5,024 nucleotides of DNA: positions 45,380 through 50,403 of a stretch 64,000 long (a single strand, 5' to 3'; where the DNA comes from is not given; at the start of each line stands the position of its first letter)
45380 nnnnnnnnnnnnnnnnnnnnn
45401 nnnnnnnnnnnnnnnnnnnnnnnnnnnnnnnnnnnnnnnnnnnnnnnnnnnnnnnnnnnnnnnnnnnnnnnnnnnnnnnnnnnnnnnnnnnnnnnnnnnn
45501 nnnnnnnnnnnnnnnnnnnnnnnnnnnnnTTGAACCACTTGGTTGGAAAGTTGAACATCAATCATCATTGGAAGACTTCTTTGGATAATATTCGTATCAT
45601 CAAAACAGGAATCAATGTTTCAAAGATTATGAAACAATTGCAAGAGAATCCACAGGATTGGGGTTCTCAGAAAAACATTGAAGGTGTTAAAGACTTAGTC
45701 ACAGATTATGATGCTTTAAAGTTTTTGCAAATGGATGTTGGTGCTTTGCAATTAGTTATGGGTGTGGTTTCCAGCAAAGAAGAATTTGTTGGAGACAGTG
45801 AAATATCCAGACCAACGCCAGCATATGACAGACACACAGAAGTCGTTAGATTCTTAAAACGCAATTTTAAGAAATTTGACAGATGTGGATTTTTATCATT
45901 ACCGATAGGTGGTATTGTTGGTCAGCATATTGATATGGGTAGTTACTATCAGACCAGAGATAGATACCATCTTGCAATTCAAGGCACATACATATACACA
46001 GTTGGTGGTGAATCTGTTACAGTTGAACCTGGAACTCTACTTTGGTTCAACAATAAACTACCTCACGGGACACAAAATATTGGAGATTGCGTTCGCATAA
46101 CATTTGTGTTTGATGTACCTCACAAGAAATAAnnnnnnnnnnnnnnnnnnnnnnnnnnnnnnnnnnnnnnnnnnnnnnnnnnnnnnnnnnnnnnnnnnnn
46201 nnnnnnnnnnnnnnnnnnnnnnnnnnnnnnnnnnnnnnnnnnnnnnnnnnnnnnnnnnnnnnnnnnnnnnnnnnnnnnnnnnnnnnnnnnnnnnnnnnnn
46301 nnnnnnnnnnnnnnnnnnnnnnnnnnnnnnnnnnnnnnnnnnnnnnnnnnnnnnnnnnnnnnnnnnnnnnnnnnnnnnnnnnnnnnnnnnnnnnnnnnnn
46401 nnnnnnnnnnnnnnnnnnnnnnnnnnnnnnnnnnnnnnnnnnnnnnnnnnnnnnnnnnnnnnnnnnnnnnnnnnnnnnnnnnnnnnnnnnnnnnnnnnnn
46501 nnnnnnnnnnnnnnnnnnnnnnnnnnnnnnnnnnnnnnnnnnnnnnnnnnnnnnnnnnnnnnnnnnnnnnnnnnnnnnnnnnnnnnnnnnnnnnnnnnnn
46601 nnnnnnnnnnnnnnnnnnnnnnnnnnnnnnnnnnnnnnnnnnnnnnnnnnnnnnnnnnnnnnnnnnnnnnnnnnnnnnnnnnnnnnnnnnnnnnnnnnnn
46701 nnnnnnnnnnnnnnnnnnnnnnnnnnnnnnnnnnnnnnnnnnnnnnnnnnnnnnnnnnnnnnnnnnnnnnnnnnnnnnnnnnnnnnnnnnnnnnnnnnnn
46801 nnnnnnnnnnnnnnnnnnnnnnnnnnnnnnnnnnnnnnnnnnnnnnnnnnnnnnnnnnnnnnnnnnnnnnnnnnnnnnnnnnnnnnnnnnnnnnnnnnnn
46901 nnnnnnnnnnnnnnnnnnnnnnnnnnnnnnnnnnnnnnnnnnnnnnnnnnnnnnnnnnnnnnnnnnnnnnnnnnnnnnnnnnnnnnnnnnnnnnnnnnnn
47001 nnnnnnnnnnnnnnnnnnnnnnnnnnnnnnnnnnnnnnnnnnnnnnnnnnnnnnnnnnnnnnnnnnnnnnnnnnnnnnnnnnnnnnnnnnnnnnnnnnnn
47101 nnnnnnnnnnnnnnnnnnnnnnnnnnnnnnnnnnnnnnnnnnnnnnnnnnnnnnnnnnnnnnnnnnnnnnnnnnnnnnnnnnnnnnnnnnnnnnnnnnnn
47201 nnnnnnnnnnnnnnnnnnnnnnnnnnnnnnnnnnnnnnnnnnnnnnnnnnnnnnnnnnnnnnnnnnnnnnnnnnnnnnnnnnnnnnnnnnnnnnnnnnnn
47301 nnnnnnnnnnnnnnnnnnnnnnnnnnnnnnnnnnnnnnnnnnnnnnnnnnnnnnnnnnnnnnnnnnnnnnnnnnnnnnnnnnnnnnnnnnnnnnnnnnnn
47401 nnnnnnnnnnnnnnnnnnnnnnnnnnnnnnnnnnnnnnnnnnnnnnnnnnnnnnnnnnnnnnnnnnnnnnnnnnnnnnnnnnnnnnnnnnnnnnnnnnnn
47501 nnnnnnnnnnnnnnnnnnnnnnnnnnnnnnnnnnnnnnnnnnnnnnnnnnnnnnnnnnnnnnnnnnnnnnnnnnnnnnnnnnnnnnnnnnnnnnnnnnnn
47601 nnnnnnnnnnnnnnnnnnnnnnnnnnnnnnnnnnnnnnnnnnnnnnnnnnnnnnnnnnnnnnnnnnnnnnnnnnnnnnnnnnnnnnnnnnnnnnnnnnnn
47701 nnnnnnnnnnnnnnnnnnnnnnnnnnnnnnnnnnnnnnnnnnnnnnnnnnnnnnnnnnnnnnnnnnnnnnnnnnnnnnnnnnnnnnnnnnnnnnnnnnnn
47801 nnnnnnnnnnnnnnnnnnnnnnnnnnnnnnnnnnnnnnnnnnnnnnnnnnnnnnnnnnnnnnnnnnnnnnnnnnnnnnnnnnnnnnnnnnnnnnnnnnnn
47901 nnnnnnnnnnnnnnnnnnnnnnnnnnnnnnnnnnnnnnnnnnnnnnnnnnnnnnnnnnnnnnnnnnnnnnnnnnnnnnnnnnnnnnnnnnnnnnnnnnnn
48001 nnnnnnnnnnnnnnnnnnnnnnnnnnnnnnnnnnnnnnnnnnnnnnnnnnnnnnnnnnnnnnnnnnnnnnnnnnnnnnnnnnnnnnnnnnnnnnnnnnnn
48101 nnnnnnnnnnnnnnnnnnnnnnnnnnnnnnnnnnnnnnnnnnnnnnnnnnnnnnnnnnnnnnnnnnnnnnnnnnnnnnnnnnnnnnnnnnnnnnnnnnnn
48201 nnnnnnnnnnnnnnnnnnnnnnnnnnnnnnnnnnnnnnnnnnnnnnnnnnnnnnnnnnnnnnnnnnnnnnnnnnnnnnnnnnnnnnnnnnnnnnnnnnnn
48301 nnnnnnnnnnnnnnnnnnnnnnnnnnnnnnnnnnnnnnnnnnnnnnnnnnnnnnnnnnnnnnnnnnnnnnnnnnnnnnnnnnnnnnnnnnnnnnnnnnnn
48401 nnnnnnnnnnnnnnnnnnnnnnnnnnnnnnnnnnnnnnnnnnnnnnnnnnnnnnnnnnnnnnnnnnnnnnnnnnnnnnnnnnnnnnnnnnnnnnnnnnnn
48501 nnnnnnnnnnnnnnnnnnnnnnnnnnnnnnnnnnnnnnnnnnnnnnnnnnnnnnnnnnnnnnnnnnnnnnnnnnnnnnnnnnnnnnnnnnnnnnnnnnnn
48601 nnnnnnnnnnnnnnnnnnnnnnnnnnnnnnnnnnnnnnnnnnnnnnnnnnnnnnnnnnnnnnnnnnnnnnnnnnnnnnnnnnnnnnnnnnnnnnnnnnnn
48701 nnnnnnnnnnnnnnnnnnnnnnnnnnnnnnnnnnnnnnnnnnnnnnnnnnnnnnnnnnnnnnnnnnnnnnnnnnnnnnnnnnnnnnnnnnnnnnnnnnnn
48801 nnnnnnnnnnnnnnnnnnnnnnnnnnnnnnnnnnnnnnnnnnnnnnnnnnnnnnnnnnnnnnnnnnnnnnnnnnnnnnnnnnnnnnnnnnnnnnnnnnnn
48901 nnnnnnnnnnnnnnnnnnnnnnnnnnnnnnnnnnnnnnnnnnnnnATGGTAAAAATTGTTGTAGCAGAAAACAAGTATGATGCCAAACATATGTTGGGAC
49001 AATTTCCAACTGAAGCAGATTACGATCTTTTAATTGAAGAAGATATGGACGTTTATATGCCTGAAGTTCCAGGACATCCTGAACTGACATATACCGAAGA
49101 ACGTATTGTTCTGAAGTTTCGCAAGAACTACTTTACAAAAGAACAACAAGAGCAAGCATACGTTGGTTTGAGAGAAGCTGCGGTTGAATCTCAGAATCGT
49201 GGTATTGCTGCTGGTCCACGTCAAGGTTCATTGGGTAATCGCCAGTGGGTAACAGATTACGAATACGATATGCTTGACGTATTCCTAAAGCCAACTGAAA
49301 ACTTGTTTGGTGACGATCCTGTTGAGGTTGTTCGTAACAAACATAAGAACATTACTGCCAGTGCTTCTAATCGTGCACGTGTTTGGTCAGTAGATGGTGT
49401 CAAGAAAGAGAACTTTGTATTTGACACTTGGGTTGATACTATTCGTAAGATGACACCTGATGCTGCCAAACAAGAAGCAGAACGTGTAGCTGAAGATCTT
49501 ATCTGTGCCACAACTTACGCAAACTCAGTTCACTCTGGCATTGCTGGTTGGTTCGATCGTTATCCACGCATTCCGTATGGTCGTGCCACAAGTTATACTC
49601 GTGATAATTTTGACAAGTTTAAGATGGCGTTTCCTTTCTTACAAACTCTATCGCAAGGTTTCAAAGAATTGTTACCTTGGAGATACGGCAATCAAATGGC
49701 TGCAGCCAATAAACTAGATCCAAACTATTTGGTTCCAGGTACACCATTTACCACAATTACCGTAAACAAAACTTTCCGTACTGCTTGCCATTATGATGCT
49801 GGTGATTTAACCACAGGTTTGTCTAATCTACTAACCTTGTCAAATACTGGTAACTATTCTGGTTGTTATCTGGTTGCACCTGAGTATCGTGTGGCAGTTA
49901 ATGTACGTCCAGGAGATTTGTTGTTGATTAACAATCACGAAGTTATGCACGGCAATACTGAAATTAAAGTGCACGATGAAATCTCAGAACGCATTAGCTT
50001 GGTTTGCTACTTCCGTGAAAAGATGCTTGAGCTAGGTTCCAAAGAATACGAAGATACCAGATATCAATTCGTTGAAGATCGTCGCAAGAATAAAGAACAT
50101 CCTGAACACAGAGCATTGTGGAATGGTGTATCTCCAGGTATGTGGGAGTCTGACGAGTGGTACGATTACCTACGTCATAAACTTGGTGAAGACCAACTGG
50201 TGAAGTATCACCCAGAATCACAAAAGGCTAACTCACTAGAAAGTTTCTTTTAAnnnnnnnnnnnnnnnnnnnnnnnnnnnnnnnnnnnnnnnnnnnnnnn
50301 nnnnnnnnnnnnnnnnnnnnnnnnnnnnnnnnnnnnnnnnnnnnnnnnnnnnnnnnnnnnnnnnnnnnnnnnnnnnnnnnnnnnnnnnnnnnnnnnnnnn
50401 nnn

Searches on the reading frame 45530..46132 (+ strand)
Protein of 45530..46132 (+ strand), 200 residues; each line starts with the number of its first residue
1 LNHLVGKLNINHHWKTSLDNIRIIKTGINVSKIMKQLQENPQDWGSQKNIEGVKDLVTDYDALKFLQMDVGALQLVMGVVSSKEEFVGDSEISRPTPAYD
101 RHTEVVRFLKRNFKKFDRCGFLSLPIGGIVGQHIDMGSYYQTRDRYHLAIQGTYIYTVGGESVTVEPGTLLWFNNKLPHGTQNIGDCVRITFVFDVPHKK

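Call 5: search_protein_families(library=pfam, proteins=[window:45530-46132:+], max_evalue=0.1)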
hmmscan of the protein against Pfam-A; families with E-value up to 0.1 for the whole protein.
window:45530-46132:+ (200 aa): 3 families
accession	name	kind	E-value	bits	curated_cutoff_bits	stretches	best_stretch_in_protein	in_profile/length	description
PF07883.17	Cupin_2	-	3.2e-06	27.2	27.2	1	146-186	21-61/70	Cupin domain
PF05118.21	Asp_Arg_Hydrox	-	3.4e-06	27.4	22.6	1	100-198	54-156/157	Aspartyl/Asparaginyl beta-hydroxylase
PF02311.25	AraC_binding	-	0.0019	18.4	21.1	1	147-185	27-65/135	AraC-like ligand binding domain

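Call 6: search_protein_families(library=phrogs, proteins=[window:45530-46132:+], max_evalue=0.01)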
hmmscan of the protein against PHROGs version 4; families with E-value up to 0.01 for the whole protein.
window:45530-46132:+ (200 aa): 1 family
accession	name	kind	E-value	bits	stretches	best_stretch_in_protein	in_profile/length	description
phrog_32420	-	unknown function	8.3e-70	235.4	1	21-199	2-178/180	-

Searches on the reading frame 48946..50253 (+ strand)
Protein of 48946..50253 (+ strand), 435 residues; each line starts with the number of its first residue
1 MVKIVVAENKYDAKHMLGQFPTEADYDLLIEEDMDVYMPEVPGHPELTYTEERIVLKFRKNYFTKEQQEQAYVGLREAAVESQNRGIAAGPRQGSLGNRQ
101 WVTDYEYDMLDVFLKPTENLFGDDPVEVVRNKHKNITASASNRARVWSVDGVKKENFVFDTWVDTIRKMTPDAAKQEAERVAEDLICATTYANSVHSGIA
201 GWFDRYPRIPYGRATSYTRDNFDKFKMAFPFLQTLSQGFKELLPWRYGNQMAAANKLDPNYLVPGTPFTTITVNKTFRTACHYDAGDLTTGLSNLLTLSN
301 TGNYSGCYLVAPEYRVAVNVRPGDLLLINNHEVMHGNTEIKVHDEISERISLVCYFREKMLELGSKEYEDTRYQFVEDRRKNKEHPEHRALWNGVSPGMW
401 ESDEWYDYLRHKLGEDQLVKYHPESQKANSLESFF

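Call 5: search_protein_families(library=pfam, proteins=[window:48946-50253:+], max_evalue=0.1)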
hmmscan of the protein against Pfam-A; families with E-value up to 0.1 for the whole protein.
window:48946-50253:+ (435 aa): 3 families
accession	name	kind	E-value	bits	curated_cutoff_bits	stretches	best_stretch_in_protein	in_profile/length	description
PF12851.13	Tet_JBP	-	7.1e-26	90.8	34.9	1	213-358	18-164/164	Oxygenase domain of the 2OGFeDO superfamily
PF02668.22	TauD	-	0.00017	22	27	1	311-343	226-258/267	Taurine catabolism dioxygenase TauD, TfdA family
PF08943.16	CsiD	-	0.099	12.3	27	0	315-347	252-284/294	CsiD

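Call 6: search_protein_families(library=phrogs, proteins=[window:48946-50253:+], max_evalue=0.01)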
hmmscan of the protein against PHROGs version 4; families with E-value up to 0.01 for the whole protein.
window:48946-50253:+ (435 aa): 2 families
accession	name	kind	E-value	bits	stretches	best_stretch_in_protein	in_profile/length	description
phrog_24024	-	unknown function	1e-156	523.3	1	1-427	1-426/433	-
phrog_6059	-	moron, auxiliary metabolic gene and host takeover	0.0022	18.6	1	267-365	154-250/292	queuine tRNA-ribosyltransferase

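Call 10: search_dna_similar(query=window:48946-50253:+, collection=phages, mode=protein, max_rows=30, max_evalue=0.00001)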
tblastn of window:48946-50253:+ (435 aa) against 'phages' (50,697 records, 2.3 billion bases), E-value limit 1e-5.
Records with a match: 9; places in all: 9; records where one place covers at least 80% of the query: 6.
Best place of each record, by identity: <60% 9.
By first word of the organism name: Caulobacter 2; Synechococcus 2; Nonlabens 2; Stenotrophomonas 1; Phage 1; Pelagibacter 1.
By host as written in the record: Caulobacter crescentus CB15 2; Synechococcus sp. CBW1002 2; Persicivirga sp. IMCC12024 2; Stenotrophomonas maltophilia D1571 1; - 1; Candidatus Pelagibacter sp. HTCC7211 1.
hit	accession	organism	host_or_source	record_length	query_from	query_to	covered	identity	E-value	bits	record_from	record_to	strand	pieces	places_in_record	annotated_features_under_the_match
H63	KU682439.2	Stenotrophomonas phage vB_SmaS-DLP_6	Stenotrophomonas maltophilia D1571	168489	1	435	100%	48.3%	8e-112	367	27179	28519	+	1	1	SNF2 DNA repair protein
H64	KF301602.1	Caulobacter phage Cr30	Caulobacter crescentus CB15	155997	1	425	98%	44.8%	3e-113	370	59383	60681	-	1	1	putative SNF2 DNA repair protein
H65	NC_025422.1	Caulobacter phage Cr30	Caulobacter crescentus CB15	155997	1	425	98%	44.8%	3e-113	370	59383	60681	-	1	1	putative SNF2 DNA repair protein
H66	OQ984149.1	Phage C48C1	-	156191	4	435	99%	42.4%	2e-96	323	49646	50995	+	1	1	hypothetical protein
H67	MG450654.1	Synechococcus phage S-CBWM1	Synechococcus sp. CBW1002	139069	14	412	92%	28.4%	2e-27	121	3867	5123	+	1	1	putative SNF2 DNA repair protein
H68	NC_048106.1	Synechococcus phage S-CBWM1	Synechococcus sp. CBW1002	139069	14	412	92%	28.4%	2e-27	121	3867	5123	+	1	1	putative SNF2 DNA repair protein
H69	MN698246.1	Pelagibacter phage HTVC112P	Candidatus Pelagibacter sp. HTCC7211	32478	192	374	42%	48.1%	2e-40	160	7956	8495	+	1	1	DnaJ chaperone protein /putative SNF2 DNA repair protein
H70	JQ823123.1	Nonlabens phage P12024L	Persicivirga sp. IMCC12024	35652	173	360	43%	39.2%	6e-28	122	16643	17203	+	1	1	hypothetical protein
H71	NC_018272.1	Nonlabens phage P12024L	Persicivirga sp. IMCC12024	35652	173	360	43%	39.2%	6e-28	122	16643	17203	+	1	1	hypothetical protein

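Call 12: get_annotated_region(hit=H63, flank=8000)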
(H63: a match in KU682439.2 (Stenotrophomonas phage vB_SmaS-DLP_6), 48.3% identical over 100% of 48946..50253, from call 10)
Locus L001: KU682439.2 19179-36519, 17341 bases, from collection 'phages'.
description: Stenotrophomonas phage vB_SmaS-DLP_6, complete genome.
organism: Stenotrophomonas phage vB_SmaS-DLP_6 (NCBI taxid 1651816)
taxonomy: Viruses; Duplodnaviria; Heunggongvirae; Uroviricota; Caudoviricetes
host: Stenotrophomonas maltophilia D1571; source: soil; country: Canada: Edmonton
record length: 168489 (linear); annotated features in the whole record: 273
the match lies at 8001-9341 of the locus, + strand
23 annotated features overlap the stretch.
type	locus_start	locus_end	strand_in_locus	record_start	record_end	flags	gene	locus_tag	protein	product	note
CDS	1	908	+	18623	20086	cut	-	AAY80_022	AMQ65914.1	helicase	UvsW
CDS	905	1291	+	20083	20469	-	-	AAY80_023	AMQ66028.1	hypothetical protein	-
CDS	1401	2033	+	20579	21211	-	-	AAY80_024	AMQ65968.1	sigma factor late transcription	-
CDS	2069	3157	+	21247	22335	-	-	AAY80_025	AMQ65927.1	recombination endonuclease subunit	-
CDS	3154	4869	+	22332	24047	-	-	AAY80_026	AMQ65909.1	recombination endonuclease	-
CDS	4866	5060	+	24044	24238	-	-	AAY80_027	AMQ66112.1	hypothetical protein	-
CDS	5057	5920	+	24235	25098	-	-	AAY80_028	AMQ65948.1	hypothetical protein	-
CDS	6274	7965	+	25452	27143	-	-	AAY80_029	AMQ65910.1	hypothetical protein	-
CDS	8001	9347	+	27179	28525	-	-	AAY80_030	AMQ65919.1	SNF2 DNA repair protein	-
CDS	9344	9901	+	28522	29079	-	-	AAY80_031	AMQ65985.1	peptide deformylase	-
CDS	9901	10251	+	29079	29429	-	-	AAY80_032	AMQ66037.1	hypothetical protein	-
CDS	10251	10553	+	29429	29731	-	-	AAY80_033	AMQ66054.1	hypothetical protein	-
CDS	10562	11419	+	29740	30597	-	-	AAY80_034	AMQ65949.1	hypothetical protein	-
CDS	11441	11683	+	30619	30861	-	-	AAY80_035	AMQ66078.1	dsDNA binding protein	DsbA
CDS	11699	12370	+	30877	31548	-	-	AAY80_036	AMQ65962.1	sliding clamp protein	-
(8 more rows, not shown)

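Call 13: get_annotated_region(hit=H64, flank=8000)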
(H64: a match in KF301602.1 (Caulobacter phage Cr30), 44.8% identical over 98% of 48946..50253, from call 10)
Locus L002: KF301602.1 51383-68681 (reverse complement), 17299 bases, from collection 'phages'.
description: Caulobacter phage Cr30, complete genome.
organism: Caulobacter phage Cr30 (NCBI taxid 1357714)
taxonomy: Viruses; Duplodnaviria; Heunggongvirae; Uroviricota; Caudoviricetes
host: Caulobacter crescentus CB15; source: pond water; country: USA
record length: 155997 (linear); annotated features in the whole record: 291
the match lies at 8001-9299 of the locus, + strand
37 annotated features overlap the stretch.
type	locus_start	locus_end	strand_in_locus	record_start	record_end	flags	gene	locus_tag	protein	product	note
CDS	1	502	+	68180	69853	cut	-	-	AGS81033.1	recombination endonuclease subunit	-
CDS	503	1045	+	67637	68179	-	-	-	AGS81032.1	hypothetical protein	-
CDS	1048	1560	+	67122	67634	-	-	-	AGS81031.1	peptide deformylase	-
CDS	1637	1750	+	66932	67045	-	-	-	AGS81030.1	hypothetical protein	-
CDS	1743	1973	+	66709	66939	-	-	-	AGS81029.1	hypothetical protein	-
CDS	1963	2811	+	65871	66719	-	-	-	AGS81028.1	hypothetical protein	-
CDS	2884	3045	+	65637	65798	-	-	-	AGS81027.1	hypothetical protein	-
CDS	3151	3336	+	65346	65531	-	-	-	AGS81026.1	hypothetical protein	-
CDS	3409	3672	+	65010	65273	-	-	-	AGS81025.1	hypothetical protein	-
CDS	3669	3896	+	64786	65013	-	-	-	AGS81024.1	hypothetical protein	-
CDS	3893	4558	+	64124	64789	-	-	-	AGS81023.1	sliding clamp DNA polymerase accessory protein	-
CDS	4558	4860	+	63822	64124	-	-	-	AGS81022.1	hypothetical protein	-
CDS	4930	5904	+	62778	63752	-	-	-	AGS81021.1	clamp loader large subunit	phage T4 gp44 homolog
CDS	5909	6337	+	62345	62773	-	-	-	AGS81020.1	clamp loader small subunit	phage T4 gp62 homolog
CDS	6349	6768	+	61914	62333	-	-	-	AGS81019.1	RegA protein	-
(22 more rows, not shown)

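Call 14: get_annotated_region(hit=H66, flank=8000)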
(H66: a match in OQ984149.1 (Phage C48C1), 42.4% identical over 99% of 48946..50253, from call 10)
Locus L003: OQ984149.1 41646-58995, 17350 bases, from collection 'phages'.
description: Phage C48C1, complete genome.
organism: Phage C48C1 (NCBI taxid 3053735)
taxonomy: Viruses; Duplodnaviria; Heunggongvirae; Uroviricota; Caudoviricetes; Kyanoviridae
host: -; source: -; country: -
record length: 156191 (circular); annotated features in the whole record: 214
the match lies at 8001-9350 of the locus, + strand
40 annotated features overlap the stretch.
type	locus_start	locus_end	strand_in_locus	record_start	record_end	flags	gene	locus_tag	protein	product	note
CDS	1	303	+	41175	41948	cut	-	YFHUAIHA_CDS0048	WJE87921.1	hypothetical protein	-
CDS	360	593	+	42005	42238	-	-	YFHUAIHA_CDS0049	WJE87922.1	hypothetical protein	-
CDS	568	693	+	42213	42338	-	-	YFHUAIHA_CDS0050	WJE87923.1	hypothetical protein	-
CDS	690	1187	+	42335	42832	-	-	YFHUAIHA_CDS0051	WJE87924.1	endolysin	-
CDS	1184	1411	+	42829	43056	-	-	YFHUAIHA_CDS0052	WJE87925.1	hypothetical protein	-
CDS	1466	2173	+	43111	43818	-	-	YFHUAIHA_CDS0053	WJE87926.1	hypothetical protein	-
CDS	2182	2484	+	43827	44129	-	-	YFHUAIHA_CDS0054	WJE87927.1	hypothetical protein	-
CDS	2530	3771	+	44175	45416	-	-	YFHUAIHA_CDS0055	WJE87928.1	hypothetical protein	-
CDS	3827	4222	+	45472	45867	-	-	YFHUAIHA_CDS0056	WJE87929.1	hypothetical protein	-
CDS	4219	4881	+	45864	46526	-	-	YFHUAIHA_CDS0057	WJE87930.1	hypothetical protein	-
CDS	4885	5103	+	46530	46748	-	-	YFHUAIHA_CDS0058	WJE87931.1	hypothetical protein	-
CDS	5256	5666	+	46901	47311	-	-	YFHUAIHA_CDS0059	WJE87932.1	hypothetical protein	-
CDS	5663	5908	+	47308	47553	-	-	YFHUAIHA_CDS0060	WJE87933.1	hypothetical protein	-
CDS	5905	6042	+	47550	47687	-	-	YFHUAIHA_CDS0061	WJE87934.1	hypothetical protein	-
CDS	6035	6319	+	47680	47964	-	-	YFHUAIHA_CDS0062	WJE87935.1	hypothetical protein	-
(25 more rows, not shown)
